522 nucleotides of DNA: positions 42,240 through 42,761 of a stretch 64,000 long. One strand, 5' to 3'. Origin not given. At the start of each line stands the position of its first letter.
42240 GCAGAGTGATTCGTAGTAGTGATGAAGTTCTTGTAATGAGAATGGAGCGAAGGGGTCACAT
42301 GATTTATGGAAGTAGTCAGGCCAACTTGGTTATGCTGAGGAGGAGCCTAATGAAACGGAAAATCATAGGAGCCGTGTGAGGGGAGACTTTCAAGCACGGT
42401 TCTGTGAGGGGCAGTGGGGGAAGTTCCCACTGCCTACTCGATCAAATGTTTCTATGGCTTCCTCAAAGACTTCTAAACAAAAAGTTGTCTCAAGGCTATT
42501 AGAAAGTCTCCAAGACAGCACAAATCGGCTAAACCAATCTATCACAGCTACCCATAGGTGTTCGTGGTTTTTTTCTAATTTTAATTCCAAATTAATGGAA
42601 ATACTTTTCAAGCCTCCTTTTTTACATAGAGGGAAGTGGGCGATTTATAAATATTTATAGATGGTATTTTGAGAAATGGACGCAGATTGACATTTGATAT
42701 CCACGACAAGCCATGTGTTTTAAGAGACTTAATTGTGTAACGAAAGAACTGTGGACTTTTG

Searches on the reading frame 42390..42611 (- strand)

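Call 9: search_protein_families(library=pfam, proteins=[window:42390-42611:-])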
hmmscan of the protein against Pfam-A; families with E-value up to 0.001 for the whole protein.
window:42390-42611:- (73 aa): 1 family
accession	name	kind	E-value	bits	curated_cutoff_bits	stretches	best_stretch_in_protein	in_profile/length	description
PF00665.32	rve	-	0.0002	22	32.6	1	20-59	25-65/102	Integrase core domain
